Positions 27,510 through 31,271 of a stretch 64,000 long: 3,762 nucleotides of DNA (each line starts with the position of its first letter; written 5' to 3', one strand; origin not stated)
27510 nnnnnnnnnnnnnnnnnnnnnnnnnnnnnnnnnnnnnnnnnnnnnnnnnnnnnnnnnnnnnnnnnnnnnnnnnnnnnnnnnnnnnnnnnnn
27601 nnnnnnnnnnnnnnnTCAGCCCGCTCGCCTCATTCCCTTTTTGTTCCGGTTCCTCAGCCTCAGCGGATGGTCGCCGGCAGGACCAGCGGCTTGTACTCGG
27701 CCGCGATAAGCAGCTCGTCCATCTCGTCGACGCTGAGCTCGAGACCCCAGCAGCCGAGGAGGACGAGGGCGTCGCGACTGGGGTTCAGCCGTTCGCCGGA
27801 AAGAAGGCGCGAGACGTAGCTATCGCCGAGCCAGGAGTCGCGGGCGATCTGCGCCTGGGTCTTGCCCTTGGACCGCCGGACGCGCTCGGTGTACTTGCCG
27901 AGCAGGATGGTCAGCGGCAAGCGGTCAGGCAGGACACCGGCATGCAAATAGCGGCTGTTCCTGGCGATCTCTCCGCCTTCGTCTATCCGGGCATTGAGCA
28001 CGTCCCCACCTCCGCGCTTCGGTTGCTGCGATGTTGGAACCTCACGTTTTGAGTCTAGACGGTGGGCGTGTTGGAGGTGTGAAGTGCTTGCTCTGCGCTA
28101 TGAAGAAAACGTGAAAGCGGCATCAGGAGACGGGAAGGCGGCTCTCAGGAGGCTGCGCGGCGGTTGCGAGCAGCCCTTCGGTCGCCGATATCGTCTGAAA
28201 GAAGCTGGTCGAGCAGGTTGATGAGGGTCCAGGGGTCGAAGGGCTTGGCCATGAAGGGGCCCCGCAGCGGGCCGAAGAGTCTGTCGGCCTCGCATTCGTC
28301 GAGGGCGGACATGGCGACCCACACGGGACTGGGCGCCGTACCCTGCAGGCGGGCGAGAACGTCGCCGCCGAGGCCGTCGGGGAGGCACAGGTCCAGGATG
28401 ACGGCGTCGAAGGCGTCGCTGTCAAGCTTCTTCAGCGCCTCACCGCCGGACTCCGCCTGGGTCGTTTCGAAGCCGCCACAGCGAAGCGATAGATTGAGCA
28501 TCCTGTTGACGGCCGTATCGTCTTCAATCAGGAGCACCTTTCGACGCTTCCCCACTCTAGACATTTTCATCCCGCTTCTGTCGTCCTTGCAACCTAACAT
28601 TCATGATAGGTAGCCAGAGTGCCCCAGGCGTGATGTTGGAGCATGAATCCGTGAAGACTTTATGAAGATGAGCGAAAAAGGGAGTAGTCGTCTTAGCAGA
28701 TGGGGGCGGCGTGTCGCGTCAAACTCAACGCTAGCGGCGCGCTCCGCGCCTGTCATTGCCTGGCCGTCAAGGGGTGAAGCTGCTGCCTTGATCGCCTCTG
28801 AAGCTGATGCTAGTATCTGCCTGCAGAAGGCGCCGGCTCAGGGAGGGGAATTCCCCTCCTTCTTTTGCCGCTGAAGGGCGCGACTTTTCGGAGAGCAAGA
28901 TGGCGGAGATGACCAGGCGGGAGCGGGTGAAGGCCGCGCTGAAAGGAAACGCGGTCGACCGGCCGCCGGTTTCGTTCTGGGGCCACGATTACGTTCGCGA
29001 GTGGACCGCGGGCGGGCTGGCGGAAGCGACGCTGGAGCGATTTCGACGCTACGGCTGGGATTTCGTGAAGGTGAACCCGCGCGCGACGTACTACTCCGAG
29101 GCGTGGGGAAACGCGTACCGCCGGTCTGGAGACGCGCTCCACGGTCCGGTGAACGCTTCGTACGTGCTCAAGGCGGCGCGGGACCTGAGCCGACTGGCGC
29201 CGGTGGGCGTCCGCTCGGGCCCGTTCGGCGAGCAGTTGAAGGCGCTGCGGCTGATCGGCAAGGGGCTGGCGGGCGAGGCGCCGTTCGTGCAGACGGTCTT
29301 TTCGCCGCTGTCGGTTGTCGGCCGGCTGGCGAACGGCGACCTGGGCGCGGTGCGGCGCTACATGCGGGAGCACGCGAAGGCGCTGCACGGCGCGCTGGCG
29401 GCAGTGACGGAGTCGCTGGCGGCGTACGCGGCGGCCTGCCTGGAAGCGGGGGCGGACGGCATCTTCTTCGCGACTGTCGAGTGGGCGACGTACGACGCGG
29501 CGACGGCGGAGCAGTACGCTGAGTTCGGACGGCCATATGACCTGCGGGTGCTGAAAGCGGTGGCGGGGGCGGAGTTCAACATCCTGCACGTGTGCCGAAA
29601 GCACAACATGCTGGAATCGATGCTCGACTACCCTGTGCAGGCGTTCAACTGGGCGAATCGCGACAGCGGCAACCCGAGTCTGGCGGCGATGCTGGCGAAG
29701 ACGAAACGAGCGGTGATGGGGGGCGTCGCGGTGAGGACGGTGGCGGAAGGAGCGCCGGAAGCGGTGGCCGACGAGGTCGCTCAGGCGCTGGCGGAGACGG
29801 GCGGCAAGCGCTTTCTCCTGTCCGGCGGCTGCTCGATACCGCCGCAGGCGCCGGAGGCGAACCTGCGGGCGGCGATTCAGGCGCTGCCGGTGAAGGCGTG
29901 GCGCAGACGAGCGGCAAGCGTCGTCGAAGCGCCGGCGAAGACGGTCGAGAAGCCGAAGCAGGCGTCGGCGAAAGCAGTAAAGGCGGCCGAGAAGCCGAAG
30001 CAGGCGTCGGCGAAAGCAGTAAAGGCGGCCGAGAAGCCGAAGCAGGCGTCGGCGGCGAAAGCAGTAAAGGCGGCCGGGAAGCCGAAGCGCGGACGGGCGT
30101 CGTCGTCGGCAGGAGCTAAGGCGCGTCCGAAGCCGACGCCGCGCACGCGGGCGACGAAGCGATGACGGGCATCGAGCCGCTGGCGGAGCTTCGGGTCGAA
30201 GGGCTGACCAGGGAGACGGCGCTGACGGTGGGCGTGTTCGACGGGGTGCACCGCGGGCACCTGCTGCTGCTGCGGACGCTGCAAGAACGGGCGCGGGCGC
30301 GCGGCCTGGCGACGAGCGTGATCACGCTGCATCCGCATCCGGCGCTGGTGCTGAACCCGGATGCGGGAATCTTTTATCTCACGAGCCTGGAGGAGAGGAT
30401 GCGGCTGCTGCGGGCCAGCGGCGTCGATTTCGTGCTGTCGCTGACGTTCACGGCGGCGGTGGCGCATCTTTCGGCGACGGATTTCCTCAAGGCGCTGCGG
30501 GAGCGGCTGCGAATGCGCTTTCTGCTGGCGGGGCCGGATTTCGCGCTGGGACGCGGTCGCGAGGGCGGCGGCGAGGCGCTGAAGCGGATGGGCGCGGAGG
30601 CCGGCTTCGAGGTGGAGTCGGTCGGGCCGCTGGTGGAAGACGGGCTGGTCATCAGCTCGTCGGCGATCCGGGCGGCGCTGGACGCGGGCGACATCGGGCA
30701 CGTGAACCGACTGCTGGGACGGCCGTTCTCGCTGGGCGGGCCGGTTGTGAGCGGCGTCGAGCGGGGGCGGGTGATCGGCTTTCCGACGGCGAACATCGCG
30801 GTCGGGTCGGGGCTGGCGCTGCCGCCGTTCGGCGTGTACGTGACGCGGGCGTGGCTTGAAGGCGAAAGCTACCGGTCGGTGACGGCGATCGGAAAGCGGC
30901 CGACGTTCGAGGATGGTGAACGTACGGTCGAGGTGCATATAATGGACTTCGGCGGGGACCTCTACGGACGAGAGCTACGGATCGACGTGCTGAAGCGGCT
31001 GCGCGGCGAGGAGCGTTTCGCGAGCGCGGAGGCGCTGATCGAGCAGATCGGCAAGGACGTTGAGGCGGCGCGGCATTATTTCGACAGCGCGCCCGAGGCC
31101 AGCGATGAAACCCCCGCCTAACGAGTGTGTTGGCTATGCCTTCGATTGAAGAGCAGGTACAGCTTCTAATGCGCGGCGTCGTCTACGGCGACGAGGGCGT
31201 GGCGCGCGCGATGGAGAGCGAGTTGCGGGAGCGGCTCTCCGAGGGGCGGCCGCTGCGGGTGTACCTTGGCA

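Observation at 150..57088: Six of about eleven frame-breaking indels sit on one 7-mer, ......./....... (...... plus one base)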

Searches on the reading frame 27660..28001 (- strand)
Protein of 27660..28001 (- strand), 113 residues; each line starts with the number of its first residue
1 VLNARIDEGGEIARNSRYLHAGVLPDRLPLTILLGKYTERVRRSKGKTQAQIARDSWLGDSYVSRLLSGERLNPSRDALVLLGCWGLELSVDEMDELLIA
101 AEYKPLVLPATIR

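Call 31: search_protein_families(library=pfam, proteins=[window:27660-28001:-], max_evalue=0.000001)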
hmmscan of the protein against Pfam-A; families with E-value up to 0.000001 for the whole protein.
window:27660-28001:- (113 aa): 0 families

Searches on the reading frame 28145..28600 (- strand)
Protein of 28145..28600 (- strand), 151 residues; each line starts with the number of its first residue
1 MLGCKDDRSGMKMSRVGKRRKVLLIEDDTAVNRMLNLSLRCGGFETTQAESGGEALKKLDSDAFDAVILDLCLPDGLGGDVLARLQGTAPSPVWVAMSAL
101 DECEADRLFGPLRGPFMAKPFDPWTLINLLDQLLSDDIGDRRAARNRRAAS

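Call 31: search_protein_families(library=pfam, proteins=[window:28145-28600:-], max_evalue=0.000001)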
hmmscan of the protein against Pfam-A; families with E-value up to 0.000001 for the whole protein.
window:28145-28600:- (151 aa): 1 family
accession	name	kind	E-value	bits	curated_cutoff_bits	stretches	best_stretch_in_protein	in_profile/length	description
PF00072.30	Response_reg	-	4.1e-13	49.9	30.2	1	22-129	1-109/111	Response regulator receiver domain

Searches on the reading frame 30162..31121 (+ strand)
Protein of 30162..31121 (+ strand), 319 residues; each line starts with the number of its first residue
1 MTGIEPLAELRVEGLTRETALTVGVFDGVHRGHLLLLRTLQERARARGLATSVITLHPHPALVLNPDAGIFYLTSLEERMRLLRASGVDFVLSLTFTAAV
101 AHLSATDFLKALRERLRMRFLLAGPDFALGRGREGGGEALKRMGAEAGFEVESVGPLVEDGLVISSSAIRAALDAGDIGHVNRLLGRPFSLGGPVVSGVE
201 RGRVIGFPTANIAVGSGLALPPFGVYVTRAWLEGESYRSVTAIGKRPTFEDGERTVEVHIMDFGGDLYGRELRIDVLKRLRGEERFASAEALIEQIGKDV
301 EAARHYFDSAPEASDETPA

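Call 31: search_protein_families(library=pfam, proteins=[window:30162-31121:+], max_evalue=0.000001)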
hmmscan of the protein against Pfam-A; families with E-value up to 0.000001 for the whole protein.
window:30162-31121:+ (319 aa): 2 families
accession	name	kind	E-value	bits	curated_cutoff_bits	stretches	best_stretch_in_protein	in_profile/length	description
PF01687.23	Flavokinase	-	5.5e-42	143.3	19.6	1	185-307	1-124/124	Riboflavin kinase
PF06574.18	FAD_syn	-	1.8e-41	142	27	1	16-167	5-157/158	FAD synthetase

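Call 57: find_encoding_contigs(protein=window:30162-31121:+, flank=2000, max_places=5)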
Protein window:30162-31121:+ (319 aa): no gene with exactly this product is on record in the collection.
